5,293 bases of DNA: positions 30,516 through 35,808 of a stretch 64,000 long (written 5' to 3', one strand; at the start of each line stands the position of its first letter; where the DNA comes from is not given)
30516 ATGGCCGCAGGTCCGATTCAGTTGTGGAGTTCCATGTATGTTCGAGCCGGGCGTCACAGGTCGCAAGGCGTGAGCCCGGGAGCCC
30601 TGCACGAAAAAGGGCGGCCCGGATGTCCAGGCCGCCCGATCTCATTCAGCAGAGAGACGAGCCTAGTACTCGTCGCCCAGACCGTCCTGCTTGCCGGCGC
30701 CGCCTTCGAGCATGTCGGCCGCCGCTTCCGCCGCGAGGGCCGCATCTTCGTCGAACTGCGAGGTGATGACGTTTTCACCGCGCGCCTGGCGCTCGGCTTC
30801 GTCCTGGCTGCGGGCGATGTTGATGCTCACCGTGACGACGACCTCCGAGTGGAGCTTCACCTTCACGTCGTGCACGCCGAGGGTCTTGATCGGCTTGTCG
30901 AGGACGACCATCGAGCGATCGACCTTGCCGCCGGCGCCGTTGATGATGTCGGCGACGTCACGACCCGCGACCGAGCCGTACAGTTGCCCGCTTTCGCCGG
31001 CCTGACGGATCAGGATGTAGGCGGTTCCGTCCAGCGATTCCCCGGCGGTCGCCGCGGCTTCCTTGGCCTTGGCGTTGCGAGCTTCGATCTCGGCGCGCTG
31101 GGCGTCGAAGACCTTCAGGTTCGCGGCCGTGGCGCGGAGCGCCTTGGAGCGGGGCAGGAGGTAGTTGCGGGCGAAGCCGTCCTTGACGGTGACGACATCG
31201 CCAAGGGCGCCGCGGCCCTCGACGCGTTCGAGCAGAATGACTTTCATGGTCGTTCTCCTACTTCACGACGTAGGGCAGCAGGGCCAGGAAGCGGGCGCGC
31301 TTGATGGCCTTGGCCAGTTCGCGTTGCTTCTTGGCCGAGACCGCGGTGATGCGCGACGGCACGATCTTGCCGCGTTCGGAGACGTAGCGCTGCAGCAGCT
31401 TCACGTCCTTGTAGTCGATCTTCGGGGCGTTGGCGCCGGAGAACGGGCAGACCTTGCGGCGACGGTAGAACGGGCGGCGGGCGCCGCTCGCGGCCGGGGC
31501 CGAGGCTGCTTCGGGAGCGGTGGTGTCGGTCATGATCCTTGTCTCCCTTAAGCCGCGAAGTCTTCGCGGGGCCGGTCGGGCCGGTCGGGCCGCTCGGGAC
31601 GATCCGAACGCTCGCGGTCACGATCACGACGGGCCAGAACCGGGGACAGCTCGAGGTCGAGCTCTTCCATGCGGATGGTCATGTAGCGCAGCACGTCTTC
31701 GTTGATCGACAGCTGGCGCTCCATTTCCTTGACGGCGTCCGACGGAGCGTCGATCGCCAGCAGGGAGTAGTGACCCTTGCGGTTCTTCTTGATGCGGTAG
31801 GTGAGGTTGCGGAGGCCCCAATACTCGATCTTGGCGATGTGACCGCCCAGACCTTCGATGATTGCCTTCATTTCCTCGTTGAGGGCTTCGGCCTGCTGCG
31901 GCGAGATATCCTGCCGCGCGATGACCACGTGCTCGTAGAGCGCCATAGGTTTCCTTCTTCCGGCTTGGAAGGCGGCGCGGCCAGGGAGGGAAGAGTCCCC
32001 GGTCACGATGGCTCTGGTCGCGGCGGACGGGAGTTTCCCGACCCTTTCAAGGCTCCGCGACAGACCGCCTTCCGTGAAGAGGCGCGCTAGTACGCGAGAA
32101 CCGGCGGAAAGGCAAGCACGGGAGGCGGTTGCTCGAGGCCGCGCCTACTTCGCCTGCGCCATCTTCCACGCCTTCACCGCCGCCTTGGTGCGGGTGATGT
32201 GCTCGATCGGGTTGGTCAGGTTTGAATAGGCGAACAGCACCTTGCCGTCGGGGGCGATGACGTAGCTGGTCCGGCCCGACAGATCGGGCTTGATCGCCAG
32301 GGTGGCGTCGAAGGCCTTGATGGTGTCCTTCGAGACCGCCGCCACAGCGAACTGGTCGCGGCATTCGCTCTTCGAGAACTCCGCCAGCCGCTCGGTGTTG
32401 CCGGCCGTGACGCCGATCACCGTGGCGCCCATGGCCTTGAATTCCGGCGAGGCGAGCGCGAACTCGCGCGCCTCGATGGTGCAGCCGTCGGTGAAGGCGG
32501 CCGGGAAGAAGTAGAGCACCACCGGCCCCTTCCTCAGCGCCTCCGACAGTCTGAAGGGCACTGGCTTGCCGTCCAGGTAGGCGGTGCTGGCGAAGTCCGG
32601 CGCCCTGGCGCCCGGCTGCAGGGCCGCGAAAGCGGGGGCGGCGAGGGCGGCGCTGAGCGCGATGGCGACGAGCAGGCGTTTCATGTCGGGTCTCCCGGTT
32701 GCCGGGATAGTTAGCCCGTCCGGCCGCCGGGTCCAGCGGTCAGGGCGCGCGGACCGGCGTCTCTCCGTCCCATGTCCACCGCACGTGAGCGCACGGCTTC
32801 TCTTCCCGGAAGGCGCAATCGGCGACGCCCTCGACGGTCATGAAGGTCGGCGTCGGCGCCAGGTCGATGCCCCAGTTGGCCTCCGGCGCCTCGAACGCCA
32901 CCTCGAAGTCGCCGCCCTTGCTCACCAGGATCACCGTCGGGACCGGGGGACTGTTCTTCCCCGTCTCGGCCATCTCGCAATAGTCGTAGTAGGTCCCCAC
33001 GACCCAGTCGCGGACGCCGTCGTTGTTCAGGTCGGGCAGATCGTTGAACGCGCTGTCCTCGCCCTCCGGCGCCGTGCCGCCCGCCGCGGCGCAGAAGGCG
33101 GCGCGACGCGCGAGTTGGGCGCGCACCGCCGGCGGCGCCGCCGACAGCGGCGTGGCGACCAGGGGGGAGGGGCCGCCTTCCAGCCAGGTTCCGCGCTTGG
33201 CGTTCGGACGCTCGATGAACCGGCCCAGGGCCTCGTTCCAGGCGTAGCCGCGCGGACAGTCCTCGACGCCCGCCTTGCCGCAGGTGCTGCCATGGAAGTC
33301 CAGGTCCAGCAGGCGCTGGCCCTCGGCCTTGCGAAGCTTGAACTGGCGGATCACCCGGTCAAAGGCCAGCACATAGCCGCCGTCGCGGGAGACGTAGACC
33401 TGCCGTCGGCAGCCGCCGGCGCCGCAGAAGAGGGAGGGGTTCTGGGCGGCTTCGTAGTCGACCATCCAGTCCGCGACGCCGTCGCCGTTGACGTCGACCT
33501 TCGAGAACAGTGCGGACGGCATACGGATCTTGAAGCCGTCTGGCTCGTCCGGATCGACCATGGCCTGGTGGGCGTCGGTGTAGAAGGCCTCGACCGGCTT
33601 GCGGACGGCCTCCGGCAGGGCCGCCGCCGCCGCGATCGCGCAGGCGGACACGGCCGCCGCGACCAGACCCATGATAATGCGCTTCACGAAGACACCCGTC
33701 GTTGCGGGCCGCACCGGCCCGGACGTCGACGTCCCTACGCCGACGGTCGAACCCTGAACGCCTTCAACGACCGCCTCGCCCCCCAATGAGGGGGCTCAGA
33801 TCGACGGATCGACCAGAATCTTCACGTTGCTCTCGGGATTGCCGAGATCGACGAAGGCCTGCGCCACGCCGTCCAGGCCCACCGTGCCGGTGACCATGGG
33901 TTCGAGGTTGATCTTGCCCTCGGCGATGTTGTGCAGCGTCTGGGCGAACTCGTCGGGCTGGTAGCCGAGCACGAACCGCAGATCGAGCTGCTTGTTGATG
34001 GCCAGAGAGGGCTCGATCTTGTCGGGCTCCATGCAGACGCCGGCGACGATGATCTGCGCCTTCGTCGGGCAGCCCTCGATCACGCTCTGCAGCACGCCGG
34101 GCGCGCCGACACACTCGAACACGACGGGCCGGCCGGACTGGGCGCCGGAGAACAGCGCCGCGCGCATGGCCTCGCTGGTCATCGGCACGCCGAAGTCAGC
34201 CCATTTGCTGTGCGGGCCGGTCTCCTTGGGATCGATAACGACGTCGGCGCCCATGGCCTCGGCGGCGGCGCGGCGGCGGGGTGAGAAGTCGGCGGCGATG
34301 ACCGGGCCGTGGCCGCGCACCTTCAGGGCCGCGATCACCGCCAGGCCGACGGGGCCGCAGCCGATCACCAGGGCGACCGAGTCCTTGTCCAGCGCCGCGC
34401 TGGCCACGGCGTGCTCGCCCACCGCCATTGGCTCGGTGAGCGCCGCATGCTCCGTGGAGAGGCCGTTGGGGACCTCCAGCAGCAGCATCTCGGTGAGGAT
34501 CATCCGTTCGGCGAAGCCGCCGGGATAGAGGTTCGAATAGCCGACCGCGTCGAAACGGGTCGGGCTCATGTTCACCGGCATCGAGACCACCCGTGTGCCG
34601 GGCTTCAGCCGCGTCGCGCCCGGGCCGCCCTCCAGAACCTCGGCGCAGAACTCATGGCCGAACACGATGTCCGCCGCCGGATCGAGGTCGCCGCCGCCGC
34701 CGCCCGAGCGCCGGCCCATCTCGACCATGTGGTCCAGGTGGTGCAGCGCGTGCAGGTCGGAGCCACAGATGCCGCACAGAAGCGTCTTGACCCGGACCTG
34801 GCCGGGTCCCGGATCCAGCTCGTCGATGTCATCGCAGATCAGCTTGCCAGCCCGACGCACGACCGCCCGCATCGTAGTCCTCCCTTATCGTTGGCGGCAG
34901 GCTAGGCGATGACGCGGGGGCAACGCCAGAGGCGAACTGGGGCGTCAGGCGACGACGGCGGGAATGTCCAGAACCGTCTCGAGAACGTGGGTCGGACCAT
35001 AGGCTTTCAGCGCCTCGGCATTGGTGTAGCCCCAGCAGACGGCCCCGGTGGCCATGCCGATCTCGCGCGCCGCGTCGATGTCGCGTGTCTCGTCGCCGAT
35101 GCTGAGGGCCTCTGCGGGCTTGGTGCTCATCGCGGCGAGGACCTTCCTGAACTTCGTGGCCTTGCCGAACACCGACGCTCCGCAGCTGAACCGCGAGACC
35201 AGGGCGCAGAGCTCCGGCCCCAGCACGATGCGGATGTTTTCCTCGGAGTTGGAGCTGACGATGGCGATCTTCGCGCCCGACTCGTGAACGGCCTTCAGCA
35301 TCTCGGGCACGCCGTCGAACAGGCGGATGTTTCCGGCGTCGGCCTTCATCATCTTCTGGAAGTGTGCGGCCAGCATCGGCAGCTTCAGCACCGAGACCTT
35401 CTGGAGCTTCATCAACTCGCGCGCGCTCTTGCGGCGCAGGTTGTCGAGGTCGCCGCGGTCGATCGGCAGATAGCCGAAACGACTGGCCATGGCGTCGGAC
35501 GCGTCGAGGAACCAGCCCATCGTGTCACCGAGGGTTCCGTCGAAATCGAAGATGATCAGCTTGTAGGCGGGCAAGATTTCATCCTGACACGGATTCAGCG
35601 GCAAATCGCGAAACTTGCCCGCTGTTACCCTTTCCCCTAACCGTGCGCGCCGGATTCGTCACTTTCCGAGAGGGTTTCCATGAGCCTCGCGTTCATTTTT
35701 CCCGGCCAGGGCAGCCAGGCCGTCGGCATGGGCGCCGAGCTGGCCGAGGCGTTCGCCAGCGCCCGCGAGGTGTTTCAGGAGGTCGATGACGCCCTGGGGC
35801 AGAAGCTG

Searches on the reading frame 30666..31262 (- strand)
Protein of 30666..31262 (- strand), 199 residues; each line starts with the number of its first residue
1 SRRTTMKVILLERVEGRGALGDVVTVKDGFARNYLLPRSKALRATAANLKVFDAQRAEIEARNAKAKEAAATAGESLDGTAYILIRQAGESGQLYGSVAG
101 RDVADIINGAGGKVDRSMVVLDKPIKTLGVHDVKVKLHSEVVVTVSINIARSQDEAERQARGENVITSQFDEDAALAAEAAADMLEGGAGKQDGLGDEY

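Call 65: search_protein_families(library=pfam, proteins=[window:30666-31262:-], max_evalue=0.001)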
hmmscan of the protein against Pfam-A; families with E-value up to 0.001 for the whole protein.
window:30666-31262:- (199 aa): 2 families
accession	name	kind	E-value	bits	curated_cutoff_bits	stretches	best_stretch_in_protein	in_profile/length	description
PF03948.19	Ribosomal_L9_C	-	1e-21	77.6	23.2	1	69-150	2-85/86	Ribosomal protein L9, C-terminal domain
PF01281.25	Ribosomal_L9_N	-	1e-20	73.4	20.7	1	6-52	1-47/47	Ribosomal protein L9, N-terminal domain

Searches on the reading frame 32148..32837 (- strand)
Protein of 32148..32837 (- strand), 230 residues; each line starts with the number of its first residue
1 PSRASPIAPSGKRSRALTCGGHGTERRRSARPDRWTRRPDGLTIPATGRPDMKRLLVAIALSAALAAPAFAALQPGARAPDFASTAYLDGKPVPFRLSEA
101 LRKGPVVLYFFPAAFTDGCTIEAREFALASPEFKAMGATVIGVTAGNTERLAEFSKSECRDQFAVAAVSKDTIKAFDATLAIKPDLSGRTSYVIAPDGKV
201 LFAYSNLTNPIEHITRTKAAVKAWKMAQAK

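Call 65: search_protein_families(library=pfam, proteins=[window:32148-32837:-], max_evalue=0.001)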
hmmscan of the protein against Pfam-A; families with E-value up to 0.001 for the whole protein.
window:32148-32837:- (230 aa): 2 families
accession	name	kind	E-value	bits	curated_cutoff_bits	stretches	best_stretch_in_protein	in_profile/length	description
PF00578.27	AhpC-TSA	-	1.3e-17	64.3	26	1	76-200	2-121/124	AhpC/TSA family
PF08534.16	Redoxin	-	4.5e-12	46.4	26.6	1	74-202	1-130/148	Redoxin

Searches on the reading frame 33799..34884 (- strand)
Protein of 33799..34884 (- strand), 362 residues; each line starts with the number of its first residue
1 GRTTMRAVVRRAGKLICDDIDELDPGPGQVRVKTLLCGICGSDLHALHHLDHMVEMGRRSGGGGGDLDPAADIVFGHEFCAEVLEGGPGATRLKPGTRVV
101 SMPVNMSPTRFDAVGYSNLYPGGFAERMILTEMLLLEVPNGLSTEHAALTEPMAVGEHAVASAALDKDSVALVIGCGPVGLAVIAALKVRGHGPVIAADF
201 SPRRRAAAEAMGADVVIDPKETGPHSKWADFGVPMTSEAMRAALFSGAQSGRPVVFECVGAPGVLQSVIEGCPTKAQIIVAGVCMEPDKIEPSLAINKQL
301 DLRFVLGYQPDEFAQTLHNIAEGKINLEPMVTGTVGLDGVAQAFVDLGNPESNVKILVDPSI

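Call 65: search_protein_families(library=pfam, proteins=[window:33799-34884:-], max_evalue=0.001)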
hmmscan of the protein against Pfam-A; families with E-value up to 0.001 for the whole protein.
window:33799-34884:- (362 aa): 3 families
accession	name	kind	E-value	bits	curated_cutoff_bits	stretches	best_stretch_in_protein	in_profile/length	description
PF00107.32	ADH_zinc_N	-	1.7e-17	64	31.8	1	178-321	1-128/129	Zinc-binding dehydrogenase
PF08240.17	ADH_N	-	3.6e-14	53.3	23.5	1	26-139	1-103/104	Alcohol dehydrogenase GroES-like domain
PF16912.11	Glu_dehyd_C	-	0.00049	20.1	34.9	0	145-196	2-60/211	Glucose dehydrogenase C-terminus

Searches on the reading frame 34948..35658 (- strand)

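Call 65: search_protein_families(library=pfam, proteins=[window:34948-35658:-], max_evalue=0.001)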
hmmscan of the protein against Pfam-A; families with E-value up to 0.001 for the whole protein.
window:34948-35658:- (237 aa): 4 families
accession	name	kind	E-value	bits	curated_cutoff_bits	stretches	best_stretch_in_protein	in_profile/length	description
PF13419.12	HAD_2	-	3.9e-25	89.4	23.8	1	35-207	1-178/178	Haloacid dehalogenase-like hydrolase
PF00702.32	Hydrolase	-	1.1e-15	59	26.4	1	32-201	1-191/191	haloacid dehalogenase-like hydrolase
PF13242.12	Hydrolase_like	-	4.3e-09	36.6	22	1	169-231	9-74/75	HAD-hyrolase-like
PF12710.13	HAD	-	2.1e-08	35.3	27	1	35-198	1-189/189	haloacid dehalogenase-like hydrolase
